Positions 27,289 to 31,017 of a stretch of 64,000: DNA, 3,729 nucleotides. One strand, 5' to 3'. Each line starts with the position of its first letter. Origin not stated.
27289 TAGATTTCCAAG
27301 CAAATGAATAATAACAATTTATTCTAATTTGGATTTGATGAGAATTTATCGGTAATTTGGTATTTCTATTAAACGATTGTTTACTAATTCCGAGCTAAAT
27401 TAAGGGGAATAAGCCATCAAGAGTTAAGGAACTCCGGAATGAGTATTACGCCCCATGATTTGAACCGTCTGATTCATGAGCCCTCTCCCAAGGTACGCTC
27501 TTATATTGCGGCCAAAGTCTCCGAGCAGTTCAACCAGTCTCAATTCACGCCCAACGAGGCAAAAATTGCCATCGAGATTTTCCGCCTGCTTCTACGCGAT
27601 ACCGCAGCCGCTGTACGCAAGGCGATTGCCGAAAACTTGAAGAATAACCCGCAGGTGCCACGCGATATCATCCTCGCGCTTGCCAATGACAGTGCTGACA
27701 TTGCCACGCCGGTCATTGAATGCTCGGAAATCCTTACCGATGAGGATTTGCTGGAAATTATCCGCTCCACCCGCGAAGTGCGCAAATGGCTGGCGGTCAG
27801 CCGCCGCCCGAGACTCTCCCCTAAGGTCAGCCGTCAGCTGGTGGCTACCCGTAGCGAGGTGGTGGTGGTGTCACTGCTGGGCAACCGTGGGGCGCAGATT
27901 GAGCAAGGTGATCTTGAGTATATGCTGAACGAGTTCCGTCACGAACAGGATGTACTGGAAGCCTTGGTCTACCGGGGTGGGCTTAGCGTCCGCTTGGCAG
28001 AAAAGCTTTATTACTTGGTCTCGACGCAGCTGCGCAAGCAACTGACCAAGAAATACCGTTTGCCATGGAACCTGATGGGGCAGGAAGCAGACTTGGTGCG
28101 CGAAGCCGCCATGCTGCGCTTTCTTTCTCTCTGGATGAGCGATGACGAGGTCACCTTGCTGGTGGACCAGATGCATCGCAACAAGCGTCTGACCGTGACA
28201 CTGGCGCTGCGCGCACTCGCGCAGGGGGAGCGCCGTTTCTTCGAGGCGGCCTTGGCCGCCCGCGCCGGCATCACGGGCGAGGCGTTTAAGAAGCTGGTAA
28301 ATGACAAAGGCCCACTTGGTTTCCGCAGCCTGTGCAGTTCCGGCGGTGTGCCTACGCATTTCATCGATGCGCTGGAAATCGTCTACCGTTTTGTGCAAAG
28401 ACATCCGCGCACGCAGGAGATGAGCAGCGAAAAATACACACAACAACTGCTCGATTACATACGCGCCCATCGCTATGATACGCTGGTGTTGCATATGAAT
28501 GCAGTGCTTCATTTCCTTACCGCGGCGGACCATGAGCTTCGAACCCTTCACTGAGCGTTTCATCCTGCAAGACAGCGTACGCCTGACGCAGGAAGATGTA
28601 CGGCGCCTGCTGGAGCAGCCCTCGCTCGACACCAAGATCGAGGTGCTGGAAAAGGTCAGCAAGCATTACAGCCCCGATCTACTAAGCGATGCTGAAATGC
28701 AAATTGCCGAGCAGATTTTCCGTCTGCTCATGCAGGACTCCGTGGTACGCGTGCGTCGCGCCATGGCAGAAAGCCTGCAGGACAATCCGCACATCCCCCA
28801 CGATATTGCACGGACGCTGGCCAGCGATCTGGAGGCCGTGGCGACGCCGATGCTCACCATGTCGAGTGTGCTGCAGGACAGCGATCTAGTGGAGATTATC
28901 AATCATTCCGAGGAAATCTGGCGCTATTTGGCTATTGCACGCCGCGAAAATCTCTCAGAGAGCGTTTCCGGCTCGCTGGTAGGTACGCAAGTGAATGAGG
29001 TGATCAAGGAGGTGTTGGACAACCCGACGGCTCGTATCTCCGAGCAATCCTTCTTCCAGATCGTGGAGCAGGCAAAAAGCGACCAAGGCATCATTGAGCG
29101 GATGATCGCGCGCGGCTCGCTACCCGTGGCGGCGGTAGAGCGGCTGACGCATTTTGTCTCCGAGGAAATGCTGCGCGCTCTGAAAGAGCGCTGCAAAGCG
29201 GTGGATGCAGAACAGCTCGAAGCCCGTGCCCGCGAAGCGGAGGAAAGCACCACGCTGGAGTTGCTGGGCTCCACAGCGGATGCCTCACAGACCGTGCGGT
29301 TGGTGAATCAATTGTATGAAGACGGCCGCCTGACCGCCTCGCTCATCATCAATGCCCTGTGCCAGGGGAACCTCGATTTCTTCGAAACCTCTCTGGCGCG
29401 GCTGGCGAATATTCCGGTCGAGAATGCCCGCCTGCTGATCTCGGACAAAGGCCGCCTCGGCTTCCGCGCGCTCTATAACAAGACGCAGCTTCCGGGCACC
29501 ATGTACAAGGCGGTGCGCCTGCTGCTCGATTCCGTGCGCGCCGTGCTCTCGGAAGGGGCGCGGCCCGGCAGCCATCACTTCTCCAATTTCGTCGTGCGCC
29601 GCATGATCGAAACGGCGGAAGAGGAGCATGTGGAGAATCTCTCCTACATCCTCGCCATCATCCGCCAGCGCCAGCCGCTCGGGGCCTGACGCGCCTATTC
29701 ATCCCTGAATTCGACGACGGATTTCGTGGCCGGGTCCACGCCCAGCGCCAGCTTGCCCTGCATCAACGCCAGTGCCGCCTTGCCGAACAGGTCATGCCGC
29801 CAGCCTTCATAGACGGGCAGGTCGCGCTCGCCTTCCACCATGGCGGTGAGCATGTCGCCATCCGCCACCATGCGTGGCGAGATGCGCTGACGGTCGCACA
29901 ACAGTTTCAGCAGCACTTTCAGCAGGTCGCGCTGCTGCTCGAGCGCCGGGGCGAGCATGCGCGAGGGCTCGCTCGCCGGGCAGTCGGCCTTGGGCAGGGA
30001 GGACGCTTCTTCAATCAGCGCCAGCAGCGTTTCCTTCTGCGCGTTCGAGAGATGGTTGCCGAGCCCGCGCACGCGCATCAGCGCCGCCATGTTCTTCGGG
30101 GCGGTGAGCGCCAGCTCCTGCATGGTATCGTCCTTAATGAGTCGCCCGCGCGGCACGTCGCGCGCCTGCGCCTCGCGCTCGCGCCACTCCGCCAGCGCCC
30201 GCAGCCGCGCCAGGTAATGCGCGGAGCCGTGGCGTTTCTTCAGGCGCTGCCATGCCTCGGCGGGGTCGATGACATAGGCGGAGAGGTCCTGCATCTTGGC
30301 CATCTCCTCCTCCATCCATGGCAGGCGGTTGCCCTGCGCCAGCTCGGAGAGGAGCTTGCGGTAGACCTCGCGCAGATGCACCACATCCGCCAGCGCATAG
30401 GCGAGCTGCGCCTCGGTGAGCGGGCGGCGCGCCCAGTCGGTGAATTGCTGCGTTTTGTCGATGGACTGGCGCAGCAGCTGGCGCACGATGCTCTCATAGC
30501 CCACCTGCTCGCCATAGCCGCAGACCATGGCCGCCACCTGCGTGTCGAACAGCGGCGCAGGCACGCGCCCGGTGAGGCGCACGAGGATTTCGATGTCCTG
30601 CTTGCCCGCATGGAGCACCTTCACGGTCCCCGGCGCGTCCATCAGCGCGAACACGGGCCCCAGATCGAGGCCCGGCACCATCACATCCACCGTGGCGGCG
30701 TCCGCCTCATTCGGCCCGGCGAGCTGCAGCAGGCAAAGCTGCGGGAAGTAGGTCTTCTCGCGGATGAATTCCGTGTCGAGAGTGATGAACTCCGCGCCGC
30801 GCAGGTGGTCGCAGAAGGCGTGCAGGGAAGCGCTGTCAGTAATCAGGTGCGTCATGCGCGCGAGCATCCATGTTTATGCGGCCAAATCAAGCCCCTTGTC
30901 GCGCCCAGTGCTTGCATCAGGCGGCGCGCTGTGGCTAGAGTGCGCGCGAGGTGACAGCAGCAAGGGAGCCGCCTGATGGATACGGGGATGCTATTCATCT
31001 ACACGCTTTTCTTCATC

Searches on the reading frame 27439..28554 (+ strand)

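Call 9: search_protein_families(library=pfam, proteins=[window:27439-28554:+], max_evalue=0.001)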
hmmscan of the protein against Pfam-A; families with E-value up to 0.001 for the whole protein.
window:27439-28554:+ (371 aa): 1 family
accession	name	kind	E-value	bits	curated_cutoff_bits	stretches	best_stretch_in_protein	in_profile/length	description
PF10098.14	DUF2336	-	5.5e-51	174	34.6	1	88-336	1-247/262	Uncharacterised protein conserved in bacteria (DUF2336)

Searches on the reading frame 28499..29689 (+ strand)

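Call 9: search_protein_families(library=pfam, proteins=[window:28499-29689:+], max_evalue=0.001)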
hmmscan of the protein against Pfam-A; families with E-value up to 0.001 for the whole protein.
window:28499-29689:+ (396 aa): 1 family
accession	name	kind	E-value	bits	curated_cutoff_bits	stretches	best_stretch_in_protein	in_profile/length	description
PF10098.14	DUF2336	-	9.5e-55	186.3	34.6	1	114-359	1-242/262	Uncharacterised protein conserved in bacteria (DUF2336)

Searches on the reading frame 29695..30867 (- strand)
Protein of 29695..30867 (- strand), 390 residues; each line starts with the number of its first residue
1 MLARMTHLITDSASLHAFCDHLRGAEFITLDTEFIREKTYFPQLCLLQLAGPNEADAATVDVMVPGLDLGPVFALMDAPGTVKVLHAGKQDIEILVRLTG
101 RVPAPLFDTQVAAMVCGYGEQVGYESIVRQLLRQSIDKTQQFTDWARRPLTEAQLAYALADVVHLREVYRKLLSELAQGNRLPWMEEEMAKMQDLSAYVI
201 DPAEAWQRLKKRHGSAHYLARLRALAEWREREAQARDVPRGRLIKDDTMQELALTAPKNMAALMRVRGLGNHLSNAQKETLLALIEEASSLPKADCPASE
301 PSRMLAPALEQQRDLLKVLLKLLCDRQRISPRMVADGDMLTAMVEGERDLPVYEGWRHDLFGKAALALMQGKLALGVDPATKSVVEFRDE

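Call 9: search_protein_families(library=pfam, proteins=[window:29695-30867:-], max_evalue=0.001)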
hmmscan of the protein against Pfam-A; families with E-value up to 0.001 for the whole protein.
window:29695-30867:- (390 aa): 2 families
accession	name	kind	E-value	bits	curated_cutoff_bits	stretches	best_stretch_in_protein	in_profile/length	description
PF01612.26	DNA_pol_A_exo1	-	1.1e-33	116.9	23.6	1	7-176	2-172/173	3'-5' exonuclease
PF00570.28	HRDC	-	5.7e-15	55.5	23.8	1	219-285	2-68/68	HRDC domain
